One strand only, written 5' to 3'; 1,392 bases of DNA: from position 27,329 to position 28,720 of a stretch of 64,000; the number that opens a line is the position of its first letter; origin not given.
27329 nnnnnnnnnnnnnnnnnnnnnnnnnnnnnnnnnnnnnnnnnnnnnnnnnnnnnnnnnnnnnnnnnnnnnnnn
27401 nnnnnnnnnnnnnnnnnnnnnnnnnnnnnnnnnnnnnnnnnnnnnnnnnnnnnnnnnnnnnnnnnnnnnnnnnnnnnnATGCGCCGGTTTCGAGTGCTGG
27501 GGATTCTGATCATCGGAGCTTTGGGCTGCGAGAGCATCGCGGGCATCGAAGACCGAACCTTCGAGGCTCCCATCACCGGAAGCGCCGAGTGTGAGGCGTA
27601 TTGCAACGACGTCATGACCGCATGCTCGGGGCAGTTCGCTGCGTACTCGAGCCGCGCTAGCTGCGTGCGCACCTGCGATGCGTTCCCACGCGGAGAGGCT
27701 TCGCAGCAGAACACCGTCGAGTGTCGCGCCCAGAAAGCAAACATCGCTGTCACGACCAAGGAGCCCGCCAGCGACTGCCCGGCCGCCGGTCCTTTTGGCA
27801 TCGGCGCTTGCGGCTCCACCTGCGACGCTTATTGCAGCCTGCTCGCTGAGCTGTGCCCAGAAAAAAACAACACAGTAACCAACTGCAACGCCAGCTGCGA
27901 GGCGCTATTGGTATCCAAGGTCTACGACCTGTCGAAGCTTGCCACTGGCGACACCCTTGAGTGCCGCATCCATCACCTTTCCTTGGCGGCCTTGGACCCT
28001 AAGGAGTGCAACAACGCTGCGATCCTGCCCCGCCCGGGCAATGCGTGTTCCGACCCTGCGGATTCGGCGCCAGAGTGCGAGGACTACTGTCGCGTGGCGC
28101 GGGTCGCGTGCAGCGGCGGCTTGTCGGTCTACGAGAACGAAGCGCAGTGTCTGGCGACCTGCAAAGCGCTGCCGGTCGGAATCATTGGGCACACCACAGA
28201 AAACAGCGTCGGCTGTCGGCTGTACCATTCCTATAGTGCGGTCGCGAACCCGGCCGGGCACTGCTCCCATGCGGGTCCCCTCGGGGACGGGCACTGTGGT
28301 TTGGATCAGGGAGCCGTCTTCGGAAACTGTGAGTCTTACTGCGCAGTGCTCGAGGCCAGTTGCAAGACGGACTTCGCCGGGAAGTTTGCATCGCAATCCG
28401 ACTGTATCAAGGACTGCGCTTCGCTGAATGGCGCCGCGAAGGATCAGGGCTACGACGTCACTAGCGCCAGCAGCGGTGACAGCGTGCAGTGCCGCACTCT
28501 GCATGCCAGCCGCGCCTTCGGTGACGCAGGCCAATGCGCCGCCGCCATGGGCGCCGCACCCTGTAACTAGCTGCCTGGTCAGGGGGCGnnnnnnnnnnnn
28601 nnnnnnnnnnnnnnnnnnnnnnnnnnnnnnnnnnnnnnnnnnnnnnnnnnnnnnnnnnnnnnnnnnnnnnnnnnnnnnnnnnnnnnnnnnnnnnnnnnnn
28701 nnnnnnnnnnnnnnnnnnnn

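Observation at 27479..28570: Lipoprotein built from four 8-cysteine modules, coupled to a kinase and a TPR/PEGA membrane protein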

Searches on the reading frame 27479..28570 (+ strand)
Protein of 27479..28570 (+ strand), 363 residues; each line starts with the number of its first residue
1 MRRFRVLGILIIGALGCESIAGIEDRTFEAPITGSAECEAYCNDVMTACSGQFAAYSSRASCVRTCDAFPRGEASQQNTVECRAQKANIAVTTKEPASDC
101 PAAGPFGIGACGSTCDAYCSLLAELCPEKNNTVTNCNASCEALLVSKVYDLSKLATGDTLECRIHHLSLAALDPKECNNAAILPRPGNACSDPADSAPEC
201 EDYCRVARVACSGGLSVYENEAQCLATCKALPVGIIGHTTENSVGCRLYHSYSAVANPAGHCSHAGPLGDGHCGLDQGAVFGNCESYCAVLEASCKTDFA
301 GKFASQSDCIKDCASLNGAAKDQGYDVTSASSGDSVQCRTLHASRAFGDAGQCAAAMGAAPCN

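Call 3: search_protein_families(library=pfam, proteins=[window:27479-28570:+], max_evalue=1)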
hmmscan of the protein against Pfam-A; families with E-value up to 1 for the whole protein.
window:27479-28570:+ (363 aa): 1 family
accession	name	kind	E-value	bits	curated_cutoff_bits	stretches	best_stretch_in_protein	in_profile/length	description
PF01392.28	Fz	-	0.39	11.7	32.1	0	37-71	74-108/110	Fz domain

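Call 4: search_protein_families(library=ncbifam, proteins=[window:27479-28570:+], max_evalue=1)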
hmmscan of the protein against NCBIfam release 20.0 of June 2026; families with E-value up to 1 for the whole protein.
window:27479-28570:+ (363 aa): 1 family
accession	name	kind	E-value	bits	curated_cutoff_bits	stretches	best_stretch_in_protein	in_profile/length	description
TIGR04001.1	thiol_BshB1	equivalog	0.14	11.8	182.5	1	40-91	9-59/226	bacillithiol biosynthesis deacetylase BshB1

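Call 6: find_homologous_proteins(query=window:27479-28567:+, max_evalue=0.001)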
Query window:27479-28567:+ (363 aa): 107 proteins with E <= 0.001 among 3979 candidates.
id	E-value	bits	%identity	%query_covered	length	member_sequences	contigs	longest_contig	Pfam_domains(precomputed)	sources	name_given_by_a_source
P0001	2.1e-231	786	96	100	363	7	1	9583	PF28386.1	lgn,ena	-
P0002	2.9e-180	617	74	100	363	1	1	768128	PF28386.1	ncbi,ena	-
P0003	2.7e-174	598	73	96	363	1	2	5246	PF28386.1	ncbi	-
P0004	3.7e-157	541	69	96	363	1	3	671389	PF28386.1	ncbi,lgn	ncbi:MAG: hypothetical protein R3B13_24615 [Polyangiaceae bacterium]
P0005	3.0e-123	430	55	98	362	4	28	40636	PF28386.1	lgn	-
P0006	9.2e-121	422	55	98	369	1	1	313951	PF28386.1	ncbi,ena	-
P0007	4.4e-119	416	55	100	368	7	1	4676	PF28386.1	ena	-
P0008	2.4e-117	410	54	97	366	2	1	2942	PF28386.1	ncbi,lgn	-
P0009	5.6e-112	393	53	100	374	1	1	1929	PF28386.1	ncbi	-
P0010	5.9e-104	366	52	100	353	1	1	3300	PF28386.1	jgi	jgi:hypothetical protein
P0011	6.3e-103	363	49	100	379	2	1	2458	PF28386.1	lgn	-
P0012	2.5e-101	358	50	96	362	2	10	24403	PF28386.1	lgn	-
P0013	4.9e-101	357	50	100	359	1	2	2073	PF28386.1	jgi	jgi:hypothetical protein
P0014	1.1e-96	342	49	100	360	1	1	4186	PF28386.1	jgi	jgi:hypothetical protein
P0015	6.8e-94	333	46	99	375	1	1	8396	PF28386.1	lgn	-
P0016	2.7e-92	328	47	100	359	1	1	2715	PF28386.1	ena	-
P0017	1.3e-90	322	48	100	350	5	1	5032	PF28386.1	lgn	-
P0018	1.6e-89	319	47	99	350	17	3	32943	PF28386.1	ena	-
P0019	2.7e-89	318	46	100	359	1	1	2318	PF28386.1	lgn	-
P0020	2.1e-87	312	44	96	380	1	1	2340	PF28386.1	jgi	jgi:hypothetical protein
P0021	6.1e-87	310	44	100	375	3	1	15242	PF28386.1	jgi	jgi:hypothetical protein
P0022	1.9e-86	309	46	96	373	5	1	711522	PF28386.1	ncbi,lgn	ncbi:MAG: hypothetical protein R3B89_01720 [Polyangiaceae bacterium]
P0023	2.2e-85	305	46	97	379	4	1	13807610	PF28386.1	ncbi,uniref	ncbi:hypothetical protein WMF26_11270 [Sorangium sp. So ce185]|uniref:hypothetical protein n=1 Tax=S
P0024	3.0e-84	302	43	97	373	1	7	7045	PF28386.1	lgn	-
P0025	1.2e-83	300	45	97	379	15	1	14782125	PF28386.1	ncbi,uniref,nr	ncbi:hypothetical protein [Sorangium cellulosum]|uniref:Uncharacterized protein n=1 Tax=Sorangium ce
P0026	1.3e-83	299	43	96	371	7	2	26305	PF28386.1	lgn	-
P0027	1.9e-83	299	47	99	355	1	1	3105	PF28386.1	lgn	-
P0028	1.0e-82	296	43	97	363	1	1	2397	PF28386.1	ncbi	-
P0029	1.2e-82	296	43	96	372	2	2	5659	PF28386.1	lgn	-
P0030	3.0e-81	292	43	99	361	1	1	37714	PF28386.1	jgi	jgi:hypothetical protein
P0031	1.0e-80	290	44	95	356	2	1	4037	PF28386.1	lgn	-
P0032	1.3e-80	290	44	100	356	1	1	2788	PF28386.1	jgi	jgi:hypothetical protein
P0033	2.5e-80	289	44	100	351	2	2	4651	PF28386.1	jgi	jgi:hypothetical protein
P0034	5.3e-80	288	43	100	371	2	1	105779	PF28386.1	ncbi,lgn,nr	ncbi:MAG: hypothetical protein IT376_01910 [Polyangiaceae bacterium]|nr:hypothetical protein [Polyan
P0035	2.4e-79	285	44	96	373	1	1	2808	PF28386.1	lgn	-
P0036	4.7e-79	284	43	100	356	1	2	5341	PF28386.1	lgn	-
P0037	6.6e-78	281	44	85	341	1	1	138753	PF28386.1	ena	-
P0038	1.4e-76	276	41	95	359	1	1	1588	PF28386.1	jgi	jgi:hypothetical protein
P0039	1.8e-76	276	42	99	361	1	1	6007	PF28386.1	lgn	-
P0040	1.2e-74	270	43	99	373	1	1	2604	PF28386.1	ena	-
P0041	9.2e-74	267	41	98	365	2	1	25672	PF28386.1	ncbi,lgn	ncbi:MAG TPA: hypothetical protein VI072_24475 [Polyangiaceae bacterium]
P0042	1.1e-72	264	40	97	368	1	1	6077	PF28386.1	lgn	-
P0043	1.9e-72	263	41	100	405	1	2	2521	PF28386.1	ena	-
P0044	2.2e-72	263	41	99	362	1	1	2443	PF28386.1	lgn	-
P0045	2.6e-72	262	43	100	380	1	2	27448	PF28386.1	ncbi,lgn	-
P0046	3.0e-71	259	42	96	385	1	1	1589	PF28386.1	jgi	jgi:hypothetical protein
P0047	1.8e-70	256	40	98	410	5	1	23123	PF28386.1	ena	-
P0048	2.3e-69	253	39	99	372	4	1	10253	PF28386.1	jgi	jgi:hypothetical protein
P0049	3.0e-69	252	43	91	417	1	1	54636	PF28386.1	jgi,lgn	jgi:hypothetical protein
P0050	4.5e-68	248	40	100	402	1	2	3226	PF28386.1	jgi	-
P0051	1.3e-67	247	38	99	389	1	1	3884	PF28386.1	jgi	-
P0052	8.4e-66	241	41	96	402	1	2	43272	PF28386.1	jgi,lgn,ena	-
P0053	1.7e-65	240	40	96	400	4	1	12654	PF28386.1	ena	-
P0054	1.1e-64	237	39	99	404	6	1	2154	PF28386.1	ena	-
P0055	3.0e-64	236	39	95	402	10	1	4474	PF28386.1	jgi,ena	-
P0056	3.6e-64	236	39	98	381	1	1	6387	PF28386.1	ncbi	-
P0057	8.3e-64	234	40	96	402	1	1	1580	PF28386.1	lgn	-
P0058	3.8e-63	232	39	98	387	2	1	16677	PF28386.1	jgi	jgi:hypothetical protein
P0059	6.7e-63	231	40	95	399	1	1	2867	PF28386.1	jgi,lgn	jgi:hypothetical protein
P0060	7.0e-62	228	38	99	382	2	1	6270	PF28386.1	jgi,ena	-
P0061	4.1e-61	225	38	98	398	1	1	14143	PF28386.1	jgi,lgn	-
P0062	1.4e-60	224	39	98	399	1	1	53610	PF28386.1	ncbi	-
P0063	2.0e-60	223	40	96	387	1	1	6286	PF28386.1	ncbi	ncbi:MAG TPA: hypothetical protein VGK73_13055 [Polyangiaceae bacterium]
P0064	1.4e-59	220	40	98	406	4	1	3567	PF28386.1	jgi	-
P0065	1.6e-59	220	38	100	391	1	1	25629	PF28386.1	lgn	-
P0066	2.0e-58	217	39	96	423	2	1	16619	PF28386.1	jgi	jgi:hypothetical protein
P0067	2.6e-58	216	38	97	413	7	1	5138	PF28386.1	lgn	-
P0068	1.3e-57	214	37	92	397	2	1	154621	PF28386.1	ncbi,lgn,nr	ncbi:MAG TPA: hypothetical protein VG937_13990 [Polyangiaceae bacterium]|nr:hypothetical protein [Po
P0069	3.0e-57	213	37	100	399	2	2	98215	PF28386.1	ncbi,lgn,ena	-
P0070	3.7e-57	212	38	98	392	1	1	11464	PF28386.1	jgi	jgi:hypothetical protein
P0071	3.8e-56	209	35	100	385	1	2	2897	PF28386.1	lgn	-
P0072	2.0e-55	207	37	99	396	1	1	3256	PF28386.1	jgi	-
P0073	4.3e-55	206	36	90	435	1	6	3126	PF28386.1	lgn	-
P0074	5.1e-55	205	40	96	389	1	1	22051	PF28386.1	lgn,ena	-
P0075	1.2e-52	198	37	87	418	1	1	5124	PF28386.1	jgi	-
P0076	2.9e-52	196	37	91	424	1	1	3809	PF28386.1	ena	-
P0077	1.8e-51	194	37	98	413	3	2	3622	PF28386.1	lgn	-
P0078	2.9e-51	193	37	95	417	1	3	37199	PF28386.1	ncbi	ncbi:MAG TPA: hypothetical protein VI197_29450 [Polyangiaceae bacterium]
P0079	8.5e-48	182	37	85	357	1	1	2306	PF28386.1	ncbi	-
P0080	1.6e-47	181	36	95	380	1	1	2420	PF28386.1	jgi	jgi:hypothetical protein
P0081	4.9e-46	176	36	94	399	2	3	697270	PF28386.1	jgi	jgi:hypothetical protein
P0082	7.4e-45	172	39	75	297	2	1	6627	PF28386.1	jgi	jgi:hypothetical protein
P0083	4.3e-41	160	49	47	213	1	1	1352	PF28386.1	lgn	-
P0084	3.0e-39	154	36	90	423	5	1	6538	PF28386.1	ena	-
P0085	2.2e-34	138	32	85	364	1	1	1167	PF28386.1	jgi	-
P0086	7.3e-32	129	35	88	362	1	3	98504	PF28386.1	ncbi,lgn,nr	ncbi:MAG: hypothetical protein HY791_01640 [Deltaproteobacteria bacterium]|nr:hypothetical protein [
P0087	2.4e-31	128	31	85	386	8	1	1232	PF28386.1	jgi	-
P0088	2.9e-31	127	31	99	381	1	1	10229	PF28386.1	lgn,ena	-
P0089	5.0e-30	123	31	88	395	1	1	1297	PF28386.1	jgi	-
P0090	3.3e-29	120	30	88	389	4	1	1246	PF28386.1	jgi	-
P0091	2.7e-27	114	30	87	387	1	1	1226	PF28386.1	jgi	-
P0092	1.4e-23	102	38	40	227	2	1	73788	PF28386.1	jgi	jgi:hypothetical protein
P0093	5.5e-21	93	37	59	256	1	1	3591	PF28386.1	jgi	jgi:hypothetical protein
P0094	6.3e-21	93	28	86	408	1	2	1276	PF28386.1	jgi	-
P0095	2.9e-20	91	28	85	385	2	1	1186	PF28386.1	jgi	-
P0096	3.9e-20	91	37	47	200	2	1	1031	PF28386.1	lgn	-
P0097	3.1e-19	88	29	67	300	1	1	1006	PF28386.1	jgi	jgi:hypothetical protein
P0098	6.0e-17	80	38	39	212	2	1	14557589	PF28386.1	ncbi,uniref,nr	ncbi:hypothetical protein [Sorangium cellulosum]|uniref:hypothetical protein n=1 Tax=Sorangium cellu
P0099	8.7e-17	80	34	38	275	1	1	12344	PF28386.1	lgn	-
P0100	3.8e-16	78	33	48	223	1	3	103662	PF28386.1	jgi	jgi:hypothetical protein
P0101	4.8e-16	77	35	45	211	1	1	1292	PF28386.1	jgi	-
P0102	1.4e-14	72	35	46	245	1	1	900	PF28386.1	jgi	jgi:hypothetical protein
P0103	1.4e-12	66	35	41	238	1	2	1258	PF28386.1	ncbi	-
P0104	1.5e-11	62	38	37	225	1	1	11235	PF28386.1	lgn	-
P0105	2.1e-11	62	36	41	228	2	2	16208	PF28386.1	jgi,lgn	-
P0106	2.2e-6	45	31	42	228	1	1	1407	PF28386.1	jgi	jgi:hypothetical protein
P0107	2.2e-5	42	27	86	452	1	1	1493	PF28386.1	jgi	jgi:hypothetical protein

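Call 7: search_solved_structures(query=window:27479-28567:+, max_evalue=10)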
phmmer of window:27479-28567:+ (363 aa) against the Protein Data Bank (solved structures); distinct sequences matched with E-value up to 10: 2.
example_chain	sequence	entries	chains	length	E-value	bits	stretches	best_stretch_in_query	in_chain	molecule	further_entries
2zvy_A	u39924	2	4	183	2.2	10.8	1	32-89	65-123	Chemotaxis protein motB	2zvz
5y3z_A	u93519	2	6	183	2.2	10.8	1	32-89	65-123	Motility protein B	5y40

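Call 12: search_protein_families(library=pfam, alignment_id=A1, max_evalue=1)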
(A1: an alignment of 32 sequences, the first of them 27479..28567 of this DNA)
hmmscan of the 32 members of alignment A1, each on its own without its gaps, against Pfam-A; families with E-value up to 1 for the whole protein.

A. member 1, window:27479-28567:+ (363 aa): 1 family
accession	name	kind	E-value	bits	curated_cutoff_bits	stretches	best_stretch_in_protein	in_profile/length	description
PF01392.28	Fz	-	0.39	11.7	32.1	0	37-71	74-108/110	Fz domain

B. families by the number of members that match (of 32 scanned): 9 families
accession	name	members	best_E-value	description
PF01392.28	Fz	2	0.39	Fz domain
PF23298.1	FZ_RECK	1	0.019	RECK, frizzled-like domain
PF16745.11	RsgA_N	1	0.025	RsgA N-terminal domain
PF16766.10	CID_GANP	1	0.031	Binding region of GANP to ENY2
PF08727.16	P3A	1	0.084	Poliovirus 3A protein like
PF13987.11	YedD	1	0.13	YedD-like protein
PF18203.6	IPTL-CTERM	1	0.3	IPTL-CTERM motif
PF10379.14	nec1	1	0.31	Virulence protein nec1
PF17688.6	DUF5536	1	0.32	Family of unknown function (DUF5536)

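Call 13: search_solved_structures(query=A1, max_evalue=10, show_alignments=2)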
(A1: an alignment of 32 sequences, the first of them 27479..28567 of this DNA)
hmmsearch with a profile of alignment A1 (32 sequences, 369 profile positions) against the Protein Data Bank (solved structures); distinct sequences matched with E-value up to 10: 2.
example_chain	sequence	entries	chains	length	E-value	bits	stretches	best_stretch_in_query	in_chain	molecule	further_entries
6xcj_G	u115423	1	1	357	1.2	11.2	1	100-141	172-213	Envelope Glycoprotein gp120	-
7v1n_K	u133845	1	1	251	1.9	10.6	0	214-245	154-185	Isoform Beta of Tissue factor pathway inhibitor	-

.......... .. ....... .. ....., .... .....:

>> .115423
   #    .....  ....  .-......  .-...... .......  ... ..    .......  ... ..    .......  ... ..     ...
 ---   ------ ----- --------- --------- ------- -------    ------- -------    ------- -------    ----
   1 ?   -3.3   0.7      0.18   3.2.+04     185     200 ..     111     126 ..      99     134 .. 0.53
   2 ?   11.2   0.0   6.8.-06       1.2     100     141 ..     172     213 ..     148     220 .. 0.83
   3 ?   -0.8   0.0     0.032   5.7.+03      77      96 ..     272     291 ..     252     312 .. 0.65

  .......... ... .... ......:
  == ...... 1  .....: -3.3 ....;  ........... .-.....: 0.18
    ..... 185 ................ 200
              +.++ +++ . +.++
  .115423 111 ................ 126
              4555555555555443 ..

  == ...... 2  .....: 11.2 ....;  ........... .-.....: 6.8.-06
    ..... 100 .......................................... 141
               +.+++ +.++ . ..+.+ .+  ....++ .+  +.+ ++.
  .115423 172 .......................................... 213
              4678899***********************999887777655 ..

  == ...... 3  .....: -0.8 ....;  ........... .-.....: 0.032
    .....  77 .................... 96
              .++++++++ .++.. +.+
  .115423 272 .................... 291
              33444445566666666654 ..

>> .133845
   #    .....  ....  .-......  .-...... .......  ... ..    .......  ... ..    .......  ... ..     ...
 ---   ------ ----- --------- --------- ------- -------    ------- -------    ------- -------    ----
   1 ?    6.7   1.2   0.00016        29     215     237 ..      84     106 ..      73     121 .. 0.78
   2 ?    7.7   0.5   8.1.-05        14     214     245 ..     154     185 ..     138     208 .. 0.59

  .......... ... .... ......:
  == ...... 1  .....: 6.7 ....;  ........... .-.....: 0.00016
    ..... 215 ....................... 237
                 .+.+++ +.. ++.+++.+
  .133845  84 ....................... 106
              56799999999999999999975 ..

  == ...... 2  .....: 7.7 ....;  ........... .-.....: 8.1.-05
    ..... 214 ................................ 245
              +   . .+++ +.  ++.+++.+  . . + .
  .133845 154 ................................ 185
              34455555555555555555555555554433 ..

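Call 14: find_encoding_contigs(protein=P0023, flank=8000, max_places=2)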
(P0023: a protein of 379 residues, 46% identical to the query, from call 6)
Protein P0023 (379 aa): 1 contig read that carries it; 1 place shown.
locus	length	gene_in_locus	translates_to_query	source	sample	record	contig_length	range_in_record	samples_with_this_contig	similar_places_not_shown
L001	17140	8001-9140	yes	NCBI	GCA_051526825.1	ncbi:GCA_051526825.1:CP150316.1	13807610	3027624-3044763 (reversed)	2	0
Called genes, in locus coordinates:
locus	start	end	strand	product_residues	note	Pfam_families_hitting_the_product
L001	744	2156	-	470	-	PF03315:SDH_beta, PF03313:SDH_alpha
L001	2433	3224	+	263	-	PF00691:OmpA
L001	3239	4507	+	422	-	PF03033:Glyco_transf_28, PF00201:UDPGT (faint), PF06722:EryCIII-like_C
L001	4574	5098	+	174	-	PF07823:CPDase, PF13563:2_5_RNA_ligase2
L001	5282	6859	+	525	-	PF00069:Pkinase, PF07714:PK_Tyr_Ser-Thr, PF01636:APH (faint)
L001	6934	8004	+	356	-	-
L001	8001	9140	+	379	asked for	PF28386:BfoA_C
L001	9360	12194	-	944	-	PF14312:FG-GAP_2, PF02412:TSP_3 (weak)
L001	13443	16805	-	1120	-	-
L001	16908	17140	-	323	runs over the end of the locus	-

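Call 15: find_encoding_contigs(protein=P0006, flank=8000, max_places=2)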
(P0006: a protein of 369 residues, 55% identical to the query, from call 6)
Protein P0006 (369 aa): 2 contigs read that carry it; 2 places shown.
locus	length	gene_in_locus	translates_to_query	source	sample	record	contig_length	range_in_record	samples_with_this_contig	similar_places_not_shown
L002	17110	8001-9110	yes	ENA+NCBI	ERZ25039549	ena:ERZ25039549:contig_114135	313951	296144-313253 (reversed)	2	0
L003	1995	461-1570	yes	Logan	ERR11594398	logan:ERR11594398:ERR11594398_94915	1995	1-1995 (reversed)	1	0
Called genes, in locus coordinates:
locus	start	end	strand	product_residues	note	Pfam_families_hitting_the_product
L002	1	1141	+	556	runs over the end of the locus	-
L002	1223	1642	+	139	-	-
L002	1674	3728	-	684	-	PF00526:Dicty_CTDC (weak)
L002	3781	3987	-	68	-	-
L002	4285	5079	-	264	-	-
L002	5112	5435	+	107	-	-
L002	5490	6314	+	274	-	PF00069:Pkinase, PF07714:PK_Tyr_Ser-Thr, PF01636:APH (faint), PF03109:ABC1 (weak), PF06293:Kdo (weak)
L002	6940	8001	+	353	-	PF07719:TPR_2 (faint)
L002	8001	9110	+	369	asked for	PF28386:BfoA_C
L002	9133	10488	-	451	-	PF02347:GDC-P, PF00266:Aminotran_5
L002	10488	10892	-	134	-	PF01597:GCV_H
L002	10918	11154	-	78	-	PF08669:GCV_T_C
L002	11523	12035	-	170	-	PF01571:GCV_T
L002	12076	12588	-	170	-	-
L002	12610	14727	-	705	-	PF05567:T4P_PilY1 (faint)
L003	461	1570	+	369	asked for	PF28386:BfoA_C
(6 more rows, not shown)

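Call 16: find_encoding_contigs(protein=P0068, flank=8000, max_places=2)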
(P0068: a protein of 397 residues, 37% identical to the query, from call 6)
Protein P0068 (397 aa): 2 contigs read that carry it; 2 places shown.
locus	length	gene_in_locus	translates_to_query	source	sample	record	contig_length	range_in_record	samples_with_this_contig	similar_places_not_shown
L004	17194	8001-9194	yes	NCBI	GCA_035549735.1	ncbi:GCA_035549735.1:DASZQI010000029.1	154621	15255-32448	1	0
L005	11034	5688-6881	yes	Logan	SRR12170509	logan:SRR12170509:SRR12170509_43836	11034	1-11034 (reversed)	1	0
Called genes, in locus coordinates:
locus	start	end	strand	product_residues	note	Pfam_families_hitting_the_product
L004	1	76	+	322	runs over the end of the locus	PF09587:PGA_cap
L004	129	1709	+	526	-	-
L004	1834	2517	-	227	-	PF06026:Rib_5-P_isom_A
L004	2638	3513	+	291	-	PF01149:Fapy_DNA_glyco, PF06831:H2TH, PF06827:zf-FPG_IleRS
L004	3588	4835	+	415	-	-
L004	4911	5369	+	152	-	-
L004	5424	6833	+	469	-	PF00069:Pkinase, PF01636:APH (faint), PF07714:PK_Tyr_Ser-Thr, PF03109:ABC1 (weak)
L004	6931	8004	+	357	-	PF21033:RMD1-3 (faint), PF07719:TPR_2 (faint), PF13174:TPR_6 (faint)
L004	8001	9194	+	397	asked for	PF28386:BfoA_C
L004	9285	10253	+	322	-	-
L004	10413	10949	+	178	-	PF04542:Sigma70_r2 (weak), PF08281:Sigma70_r4_2, PF04545:Sigma70_r4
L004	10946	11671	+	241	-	PF13525:YfiO (faint)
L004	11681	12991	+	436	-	PF01270:Glyco_hydro_8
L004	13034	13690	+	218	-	PF00578:AhpC-TSA, PF08534:Redoxin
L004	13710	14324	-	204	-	-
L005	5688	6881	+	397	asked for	PF28386:BfoA_C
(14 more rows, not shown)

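Call 22: predict_structure(alignment_id=A1)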
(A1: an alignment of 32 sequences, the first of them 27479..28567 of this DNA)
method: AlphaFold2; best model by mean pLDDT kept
length: 363 residues; sequences in the alignment: 32
mean_pLDDT: 91.6   pTM: 0.85
mean pLDDT of the five models: 91.6, 90.4, 89.7, 89.5, 89.3
residues with pLDDT >= 90: 300; 70-90: 31; 50-70: 26; < 50: 6
segments of 3 or more residues with pLDDT < 50: 1-4
pLDDT, mean of each block of 10 residues (from residue 1): 53 56 53 85 96 95 96 87 97 95 93 95 97 94 91 91 97 97 91 96 98 97 99 97 98 96 97 87 96 98 98 96 93 96 98 98 95
secondary structure, 60 per line:
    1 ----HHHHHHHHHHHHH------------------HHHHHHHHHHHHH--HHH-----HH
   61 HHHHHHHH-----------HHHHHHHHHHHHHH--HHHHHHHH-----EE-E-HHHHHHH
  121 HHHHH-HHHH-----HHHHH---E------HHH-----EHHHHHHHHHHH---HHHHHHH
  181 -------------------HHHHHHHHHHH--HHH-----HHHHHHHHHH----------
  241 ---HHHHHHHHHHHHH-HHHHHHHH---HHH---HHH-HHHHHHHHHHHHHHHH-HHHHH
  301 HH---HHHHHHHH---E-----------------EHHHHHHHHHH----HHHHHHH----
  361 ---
elements in order: H5-17 H36-48 H59-68 H80-93 H96-103 H114-125 H127-130 H136-140 H160-170 H174-180 H200-210 H221-230 H244-256 H258-265 H279-294 H296-302 H306-313 H336-345 H350-356

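Call 24: find_encoding_contigs(protein=P0086, flank=8000, max_places=2)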
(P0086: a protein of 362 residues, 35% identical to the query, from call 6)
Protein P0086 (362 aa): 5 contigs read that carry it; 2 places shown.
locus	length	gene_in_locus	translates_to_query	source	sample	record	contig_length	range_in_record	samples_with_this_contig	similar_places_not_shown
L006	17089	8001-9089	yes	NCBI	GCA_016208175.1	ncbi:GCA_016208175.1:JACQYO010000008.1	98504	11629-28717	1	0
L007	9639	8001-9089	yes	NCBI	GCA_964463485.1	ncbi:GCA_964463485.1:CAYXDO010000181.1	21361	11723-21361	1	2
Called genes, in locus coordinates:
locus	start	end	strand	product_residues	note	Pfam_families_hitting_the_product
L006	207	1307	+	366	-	PF00155:Aminotran_1_2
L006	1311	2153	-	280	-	PF00248:Aldo_ket_red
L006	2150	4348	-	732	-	-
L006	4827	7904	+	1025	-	PF14522:Cytochrome_C7 (faint), PF14537:Cytochrom_c3_2 (faint)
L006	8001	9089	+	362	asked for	PF28386:BfoA_C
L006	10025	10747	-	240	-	PF01027:Bax1-I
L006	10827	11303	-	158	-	PF13529:Peptidase_C39_2, PF03412:Peptidase_C39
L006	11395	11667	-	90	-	-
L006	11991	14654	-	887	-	PF12419:DUF3670, PF00176:SNF2-rel_dom, PF04851:ResIII, PF00271:Helicase_C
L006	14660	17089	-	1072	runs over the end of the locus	PF00069:Pkinase, PF07714:PK_Tyr_Ser-Thr, PF08308:PEGA (faint)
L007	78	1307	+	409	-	PF00155:Aminotran_1_2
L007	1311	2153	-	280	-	PF00248:Aldo_ket_red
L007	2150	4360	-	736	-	-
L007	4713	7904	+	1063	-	PF14522:Cytochrome_C7 (faint), PF14537:Cytochrom_c3_2 (faint)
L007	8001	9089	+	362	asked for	PF28386:BfoA_C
